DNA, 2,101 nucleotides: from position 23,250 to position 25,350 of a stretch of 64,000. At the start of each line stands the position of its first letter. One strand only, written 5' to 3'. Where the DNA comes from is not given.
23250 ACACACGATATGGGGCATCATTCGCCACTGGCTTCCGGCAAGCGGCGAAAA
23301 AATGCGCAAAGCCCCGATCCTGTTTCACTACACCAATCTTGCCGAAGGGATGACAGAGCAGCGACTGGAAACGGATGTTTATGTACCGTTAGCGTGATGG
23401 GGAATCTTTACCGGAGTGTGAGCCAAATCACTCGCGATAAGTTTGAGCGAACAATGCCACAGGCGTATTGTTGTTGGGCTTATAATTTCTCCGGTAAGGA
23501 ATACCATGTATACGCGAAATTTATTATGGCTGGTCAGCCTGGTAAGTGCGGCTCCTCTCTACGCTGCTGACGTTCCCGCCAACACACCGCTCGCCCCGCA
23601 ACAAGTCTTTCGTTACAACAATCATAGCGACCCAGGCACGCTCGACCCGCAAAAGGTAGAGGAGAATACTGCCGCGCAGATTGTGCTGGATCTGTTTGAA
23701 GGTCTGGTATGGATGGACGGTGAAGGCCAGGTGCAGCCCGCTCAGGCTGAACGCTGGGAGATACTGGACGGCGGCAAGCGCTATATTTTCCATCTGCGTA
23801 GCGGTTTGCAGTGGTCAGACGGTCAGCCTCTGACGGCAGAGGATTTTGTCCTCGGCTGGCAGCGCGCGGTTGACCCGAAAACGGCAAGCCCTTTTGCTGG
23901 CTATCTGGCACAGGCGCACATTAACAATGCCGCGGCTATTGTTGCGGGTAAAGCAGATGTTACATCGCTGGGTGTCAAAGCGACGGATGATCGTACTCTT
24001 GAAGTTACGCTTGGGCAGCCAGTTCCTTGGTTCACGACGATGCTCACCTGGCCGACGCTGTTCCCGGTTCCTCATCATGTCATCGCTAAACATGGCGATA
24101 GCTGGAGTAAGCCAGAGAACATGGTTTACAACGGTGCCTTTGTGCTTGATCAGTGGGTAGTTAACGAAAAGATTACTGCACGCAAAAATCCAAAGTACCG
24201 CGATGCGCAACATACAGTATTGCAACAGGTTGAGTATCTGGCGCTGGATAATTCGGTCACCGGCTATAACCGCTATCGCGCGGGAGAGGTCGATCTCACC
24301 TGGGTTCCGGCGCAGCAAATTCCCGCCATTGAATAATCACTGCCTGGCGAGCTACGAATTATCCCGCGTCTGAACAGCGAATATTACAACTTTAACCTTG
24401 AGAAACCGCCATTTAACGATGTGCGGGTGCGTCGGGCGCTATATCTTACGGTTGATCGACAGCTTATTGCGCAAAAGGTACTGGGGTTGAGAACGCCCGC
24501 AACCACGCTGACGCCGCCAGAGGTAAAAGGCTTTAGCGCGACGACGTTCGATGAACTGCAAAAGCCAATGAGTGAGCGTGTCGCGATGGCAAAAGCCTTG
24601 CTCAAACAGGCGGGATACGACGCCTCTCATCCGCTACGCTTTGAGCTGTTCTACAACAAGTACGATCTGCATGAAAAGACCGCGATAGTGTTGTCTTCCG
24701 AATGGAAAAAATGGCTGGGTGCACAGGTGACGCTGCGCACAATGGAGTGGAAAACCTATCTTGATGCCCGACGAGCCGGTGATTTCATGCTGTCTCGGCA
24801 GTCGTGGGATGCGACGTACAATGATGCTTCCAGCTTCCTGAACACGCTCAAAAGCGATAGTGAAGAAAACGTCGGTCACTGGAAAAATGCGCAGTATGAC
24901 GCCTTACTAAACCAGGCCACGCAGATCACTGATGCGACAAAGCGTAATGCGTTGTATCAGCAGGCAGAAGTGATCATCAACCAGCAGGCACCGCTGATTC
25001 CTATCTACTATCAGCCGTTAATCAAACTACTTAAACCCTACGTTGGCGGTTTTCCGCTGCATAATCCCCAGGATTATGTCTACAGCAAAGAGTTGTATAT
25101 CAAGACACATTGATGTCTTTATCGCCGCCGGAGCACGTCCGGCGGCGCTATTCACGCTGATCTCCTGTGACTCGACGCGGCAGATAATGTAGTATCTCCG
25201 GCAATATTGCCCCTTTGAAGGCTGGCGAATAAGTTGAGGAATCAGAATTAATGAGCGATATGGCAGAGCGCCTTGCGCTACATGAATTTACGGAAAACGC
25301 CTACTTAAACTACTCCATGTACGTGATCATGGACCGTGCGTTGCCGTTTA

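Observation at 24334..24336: Single in-frame TAA splits ygiS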

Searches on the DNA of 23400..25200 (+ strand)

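Call 4: search_dna_similar(query=window:23400-25200:+, collection=ecoli_genomes, mode=near, max_rows=40)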
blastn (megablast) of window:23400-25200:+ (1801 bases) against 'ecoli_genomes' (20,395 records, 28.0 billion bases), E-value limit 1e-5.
Records with a match: 5425; places in all: 5431; records where one place covers at least 80% of the query: 4054.
Genomes with a match: 5425 of 5426; with a place that covers at least 80% of the query: 4054. Places per genome that has any: lowest 1, median 1, highest 2. On chromosomes: 5430 places; on plasmids: 1.
Best place of each record, by identity: >=99% 65; 95-99% 5358; 90-95% 1; 80-90% 1.
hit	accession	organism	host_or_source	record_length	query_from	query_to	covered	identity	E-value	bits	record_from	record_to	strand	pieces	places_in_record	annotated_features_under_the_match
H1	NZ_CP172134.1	Escherichia coli strain GF131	chicken meat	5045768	1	1801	100%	100.0%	0e+0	3326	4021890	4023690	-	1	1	ygiS: ABC transporter substrate-binding protein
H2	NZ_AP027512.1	Escherichia coli strain LR-28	Homo sapiens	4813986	1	1801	100%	99.8%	0e+0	3310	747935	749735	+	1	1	ygiS: ABC transporter substrate-binding protein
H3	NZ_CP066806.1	Escherichia coli strain TCM3e1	Homo sapiens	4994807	1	1801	100%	99.2%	0e+0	3249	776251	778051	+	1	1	ygiS: ABC transporter substrate-binding protein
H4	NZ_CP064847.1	Escherichia coli strain 20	wastewater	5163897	1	1801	100%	99.2%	0e+0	3249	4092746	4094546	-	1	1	ygiS: ABC transporter substrate-binding protein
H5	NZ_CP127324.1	Escherichia coli strain 980-2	hospital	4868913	1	1801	100%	99.2%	0e+0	3249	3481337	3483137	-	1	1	ygiS: ABC transporter substrate-binding protein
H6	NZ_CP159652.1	Escherichia coli strain Z226-1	hospital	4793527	1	1801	100%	99.2%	0e+0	3249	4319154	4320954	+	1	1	ygiS: ABC transporter substrate-binding protein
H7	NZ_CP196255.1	Escherichia coli strain ECE313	Homo sapiens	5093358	1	1801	100%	99.2%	0e+0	3249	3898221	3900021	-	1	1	ygiS: ABC transporter substrate-binding protein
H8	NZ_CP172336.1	Escherichia coli strain CE-O153H30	wild bird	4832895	1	1801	100%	99.2%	0e+0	3249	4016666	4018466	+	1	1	ygiS: ABC transporter substrate-binding protein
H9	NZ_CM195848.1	Escherichia coli strain MEC2025-PR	Homo sapiens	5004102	1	1801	100%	99.2%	0e+0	3249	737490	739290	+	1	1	ygiS: ABC transporter substrate-binding protein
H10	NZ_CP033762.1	Escherichia coli strain FDAARGOS_536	Homo sapiens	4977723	1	1801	100%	99.1%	0e+0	3232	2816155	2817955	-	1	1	ygiS: ABC transporter substrate-binding protein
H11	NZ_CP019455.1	Escherichia coli strain FHI_NMBU_03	Homo sapiens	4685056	1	1801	100%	99.1%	0e+0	3232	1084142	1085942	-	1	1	ygiS: ABC transporter substrate-binding protein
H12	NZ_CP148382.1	Escherichia coli strain Z1323HEC0016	Homo sapiens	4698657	1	1801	100%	99.1%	0e+0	3232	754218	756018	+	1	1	ygiS: ABC transporter substrate-binding protein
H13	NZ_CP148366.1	Escherichia coli strain Z1323HEC0300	Homo sapiens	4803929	1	1801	100%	99.1%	0e+0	3232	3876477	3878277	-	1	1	ygiS: ABC transporter substrate-binding protein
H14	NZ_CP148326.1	Escherichia coli strain Z1323HEC0475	Homo sapiens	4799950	1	1801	100%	99.1%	0e+0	3232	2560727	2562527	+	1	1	ygiS: ABC transporter substrate-binding protein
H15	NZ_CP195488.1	Escherichia coli strain 21AR0173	Homo sapiens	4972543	1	1801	100%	99.1%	0e+0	3232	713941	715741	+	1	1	ygiS: ABC transporter substrate-binding protein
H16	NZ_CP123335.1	Escherichia coli strain AREA_492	Homo sapiens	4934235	1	1801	100%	99.1%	0e+0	3232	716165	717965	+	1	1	ygiS: ABC transporter substrate-binding protein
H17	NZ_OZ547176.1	Escherichia coli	Homo sapiens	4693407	1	1801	100%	99.1%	0e+0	3232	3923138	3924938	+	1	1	ygiS: ABC transporter substrate-binding protein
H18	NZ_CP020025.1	Escherichia coli strain WB61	Rupornis magnirostris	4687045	1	1801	100%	99.0%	0e+0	3227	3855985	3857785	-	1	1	ygiS: ABC transporter substrate-binding protein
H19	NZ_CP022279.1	Escherichia coli strain STEC299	Marmota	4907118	1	1801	100%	99.0%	0e+0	3227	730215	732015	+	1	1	ygiS: ABC transporter substrate-binding protein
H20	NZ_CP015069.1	Escherichia coli strain Ecol_743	Homo sapiens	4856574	1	1801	100%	99.0%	0e+0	3227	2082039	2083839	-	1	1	ygiS: ABC transporter substrate-binding protein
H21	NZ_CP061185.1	Escherichia coli strain LD67-1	feces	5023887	1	1801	100%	99.0%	0e+0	3227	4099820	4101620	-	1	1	ygiS: ABC transporter substrate-binding protein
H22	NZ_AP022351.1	Escherichia coli strain E138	Homo sapiens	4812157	1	1801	100%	99.0%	0e+0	3227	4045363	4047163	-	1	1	ygiS: ABC transporter substrate-binding protein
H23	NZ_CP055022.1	Escherichia coli strain SWHEFF_68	Shek Wu Hui WWTPs_68 WWTPs effluent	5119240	1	1801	100%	99.0%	0e+0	3227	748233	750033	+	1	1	ygiS: ABC transporter substrate-binding protein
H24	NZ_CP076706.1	Escherichia coli O170:H18 strain CFIAFB20120266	missing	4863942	1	1801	100%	99.0%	0e+0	3227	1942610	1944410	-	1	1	ygiS: ABC transporter substrate-binding protein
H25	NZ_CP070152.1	Escherichia coli strain FDAARGOS_1285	Homo sapiens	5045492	1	1801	100%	99.0%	0e+0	3227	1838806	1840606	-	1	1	ygiS: ABC transporter substrate-binding protein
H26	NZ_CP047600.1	Escherichia coli O84:H7 strain Trh52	Homo sapiens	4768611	1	1801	100%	99.0%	0e+0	3227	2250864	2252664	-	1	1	ygiS: ABC transporter substrate-binding protein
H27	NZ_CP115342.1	Escherichia coli strain CUVET21-1780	dog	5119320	1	1801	100%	99.0%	0e+0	3227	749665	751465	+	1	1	ygiS: ABC transporter substrate-binding protein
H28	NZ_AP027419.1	Escherichia coli strain EC476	Sus scrofa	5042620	1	1801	100%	99.0%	0e+0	3227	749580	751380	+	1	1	ygiS: ABC transporter substrate-binding protein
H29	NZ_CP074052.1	Escherichia coli strain PD23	Pig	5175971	1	1801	100%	99.0%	0e+0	3227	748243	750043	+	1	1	ygiS: ABC transporter substrate-binding protein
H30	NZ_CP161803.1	Escherichia coli strain Z135-5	hospital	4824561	1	1801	100%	99.0%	0e+0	3227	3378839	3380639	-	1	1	ygiS: ABC transporter substrate-binding protein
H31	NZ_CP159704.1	Escherichia coli strain Z135-7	hospital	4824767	1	1801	100%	99.0%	0e+0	3227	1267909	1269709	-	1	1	ygiS: ABC transporter substrate-binding protein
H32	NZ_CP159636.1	Escherichia coli strain Z135-1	hospital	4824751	1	1801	100%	99.0%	0e+0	3227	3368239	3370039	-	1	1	ygiS: ABC transporter substrate-binding protein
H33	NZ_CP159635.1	Escherichia coli strain Z135-2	hospital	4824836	1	1801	100%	99.0%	0e+0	3227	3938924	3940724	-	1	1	ygiS: ABC transporter substrate-binding protein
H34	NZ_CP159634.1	Escherichia coli strain Z135-3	hospital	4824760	1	1801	100%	99.0%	0e+0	3227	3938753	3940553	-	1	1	ygiS: ABC transporter substrate-binding protein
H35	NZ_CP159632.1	Escherichia coli strain Z135-6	hospital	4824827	1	1801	100%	99.0%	0e+0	3227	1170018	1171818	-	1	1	ygiS: ABC transporter substrate-binding protein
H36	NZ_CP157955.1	Escherichia coli strain B1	calf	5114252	1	1801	100%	99.0%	0e+0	3227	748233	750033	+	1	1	ygiS: ABC transporter substrate-binding protein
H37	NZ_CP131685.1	Escherichia coli strain 2016C04-116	Homo sapiens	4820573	1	1801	100%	99.0%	0e+0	3227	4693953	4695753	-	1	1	ygiS: ABC transporter substrate-binding protein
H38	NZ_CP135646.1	Escherichia coli strain TUM14668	missing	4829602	1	1801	100%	99.0%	0e+0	3227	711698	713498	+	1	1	ygiS: ABC transporter substrate-binding protein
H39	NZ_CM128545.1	Escherichia coli strain MMC-J-0085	Homo sapiens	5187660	1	1801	100%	99.0%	0e+0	3227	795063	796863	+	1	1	ygiS: ABC transporter substrate-binding protein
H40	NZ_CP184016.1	Escherichia coli strain 1380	Homo sapiens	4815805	1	1801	100%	99.0%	0e+0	3227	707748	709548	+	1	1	ygiS: ABC transporter substrate-binding protein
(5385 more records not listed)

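Call 5: get_annotated_region(hit=H1, flank=3000)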
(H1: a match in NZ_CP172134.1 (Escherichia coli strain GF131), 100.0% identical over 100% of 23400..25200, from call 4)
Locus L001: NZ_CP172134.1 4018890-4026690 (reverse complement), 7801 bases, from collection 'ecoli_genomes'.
description: Escherichia coli strain GF131 chromosome, complete genome
organism: Escherichia coli strain GF131 (NCBI taxid 562)
replicon: chromosome; assembly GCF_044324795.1
host: -; source: chicken meat; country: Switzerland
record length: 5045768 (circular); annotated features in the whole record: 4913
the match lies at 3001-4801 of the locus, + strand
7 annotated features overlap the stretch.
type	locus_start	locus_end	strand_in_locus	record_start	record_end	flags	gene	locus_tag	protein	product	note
CDS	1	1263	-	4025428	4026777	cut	qseC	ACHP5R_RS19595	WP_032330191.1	quorum sensing histidine kinase QseC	-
CDS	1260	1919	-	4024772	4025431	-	qseB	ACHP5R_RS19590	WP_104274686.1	quorum sensing response regulator transcription factor QseB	-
CDS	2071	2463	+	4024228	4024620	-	ygiW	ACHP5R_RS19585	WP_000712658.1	OB fold stress tolerance protein YgiW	-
CDS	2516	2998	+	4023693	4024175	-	ygiV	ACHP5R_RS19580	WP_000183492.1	GyrI-like domain-containing protein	-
CDS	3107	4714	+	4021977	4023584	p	ygiS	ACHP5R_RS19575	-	ABC transporter substrate-binding protein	internal stop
CDS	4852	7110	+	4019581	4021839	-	parC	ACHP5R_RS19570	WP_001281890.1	DNA topoisomerase IV subunit A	-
CDS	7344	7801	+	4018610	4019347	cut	plsC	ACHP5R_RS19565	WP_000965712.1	1-acylglycerol-3-phosphate O-acyltransferase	-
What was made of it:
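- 23506..25113 (+): ygiS pseudogene: 535 codon positions plus the terminal TGA, encoding an OppA-like periplasmic solute-binding protein (family 5). 100% identical to GF131 ygiS, flagged as a pseudogene with 'internal stop' (calls 4, 5).
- The identical gene in complete genome GF131 is annotated as a pseudogene with 'internal stop' (call 5).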

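Call 6: get_annotated_region(hit=H2, flank=3000)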
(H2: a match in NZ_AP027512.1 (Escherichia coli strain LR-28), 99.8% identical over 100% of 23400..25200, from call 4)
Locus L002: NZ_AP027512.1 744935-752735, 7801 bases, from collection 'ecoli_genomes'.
description: Escherichia coli strain LR-28 chromosome, complete genome
organism: Escherichia coli strain LR-28 (NCBI taxid 562)
replicon: chromosome; assembly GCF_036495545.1
host: Homo sapiens; source: feces; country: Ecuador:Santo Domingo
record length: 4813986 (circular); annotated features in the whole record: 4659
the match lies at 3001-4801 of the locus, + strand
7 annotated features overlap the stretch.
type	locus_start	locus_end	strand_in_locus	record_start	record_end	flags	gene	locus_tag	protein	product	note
CDS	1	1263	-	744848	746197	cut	qseC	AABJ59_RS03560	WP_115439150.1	quorum sensing histidine kinase QseC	-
CDS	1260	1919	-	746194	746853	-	qseB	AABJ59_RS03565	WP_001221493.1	quorum sensing response regulator transcription factor QseB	-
CDS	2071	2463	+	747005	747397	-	ygiW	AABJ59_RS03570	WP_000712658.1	OB fold stress tolerance protein YgiW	-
CDS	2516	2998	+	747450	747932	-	ygiV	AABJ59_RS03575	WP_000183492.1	AraC family transcriptional regulator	-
CDS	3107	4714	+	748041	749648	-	ygiS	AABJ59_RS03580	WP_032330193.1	ABC transporter substrate-binding protein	-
CDS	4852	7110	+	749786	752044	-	parC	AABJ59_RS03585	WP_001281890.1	DNA topoisomerase IV subunit A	-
CDS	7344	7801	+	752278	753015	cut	plsC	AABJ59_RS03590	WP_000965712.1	1-acylglycerol-3-phosphate O-acyltransferase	-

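Call 7: get_annotated_region(hit=H3, flank=3000)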
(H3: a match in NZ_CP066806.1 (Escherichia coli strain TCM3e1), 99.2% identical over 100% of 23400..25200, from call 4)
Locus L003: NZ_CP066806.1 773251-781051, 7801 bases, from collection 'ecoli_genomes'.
description: Escherichia coli strain TCM3e1 chromosome, complete genome
organism: Escherichia coli strain TCM3e1 (NCBI taxid 562)
replicon: chromosome; assembly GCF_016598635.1
host: Homo sapiens; source: -; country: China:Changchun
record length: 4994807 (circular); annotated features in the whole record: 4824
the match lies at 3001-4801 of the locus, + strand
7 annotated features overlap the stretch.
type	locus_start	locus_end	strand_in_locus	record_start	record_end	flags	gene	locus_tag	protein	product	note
CDS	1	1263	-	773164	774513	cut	qseC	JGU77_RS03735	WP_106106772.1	quorum sensing histidine kinase QseC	-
CDS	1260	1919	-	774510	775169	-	qseB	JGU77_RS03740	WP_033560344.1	quorum sensing response regulator transcription factor QseB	-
CDS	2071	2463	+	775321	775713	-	ygiW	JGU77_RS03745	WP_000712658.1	OB fold stress tolerance protein YgiW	-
CDS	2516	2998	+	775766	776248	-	ygiV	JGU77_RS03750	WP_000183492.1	AraC family transcriptional regulator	-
CDS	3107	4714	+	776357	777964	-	ygiS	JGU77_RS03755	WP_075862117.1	ABC transporter substrate-binding protein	-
CDS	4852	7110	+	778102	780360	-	parC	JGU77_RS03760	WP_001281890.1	DNA topoisomerase IV subunit A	-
CDS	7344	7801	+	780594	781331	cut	plsC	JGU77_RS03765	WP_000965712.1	1-acylglycerol-3-phosphate O-acyltransferase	-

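Call 9: search_dna_similar(query=window:24307-24361:+, collection=ecoli_genomes, mode=near, max_rows=60, max_evalue=10)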
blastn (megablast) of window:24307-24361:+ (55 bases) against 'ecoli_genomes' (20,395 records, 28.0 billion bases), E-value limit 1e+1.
Records with a match: 1; places in all: 1; records where one place covers at least 80% of the query: 1.
Genomes with a match: 1 of 5426; with a place that covers at least 80% of the query: 1. Places per genome that has any: lowest 1, median 1, highest 1. On chromosomes: 1 places; on plasmids: 0.
Best place of each record, by identity: >=99% 1.
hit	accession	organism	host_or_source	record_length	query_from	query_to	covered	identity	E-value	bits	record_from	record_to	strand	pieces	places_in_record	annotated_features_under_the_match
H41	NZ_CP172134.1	Escherichia coli strain GF131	chicken meat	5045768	1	55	100%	100.0%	9e-20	102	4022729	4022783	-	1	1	ygiS: ABC transporter substrate-binding protein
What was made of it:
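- On Pseudogene by nonsense mutation: A T-specific 55-mer hits only 1 of 5,426 complete genomes (call 9).
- A 55-mer probe, in which every 28-base word contains the T, hits 1 of 5,426 complete genomes (call 9). The TAA allele is rare, at 1 of 5,426 complete genomes (call 9).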
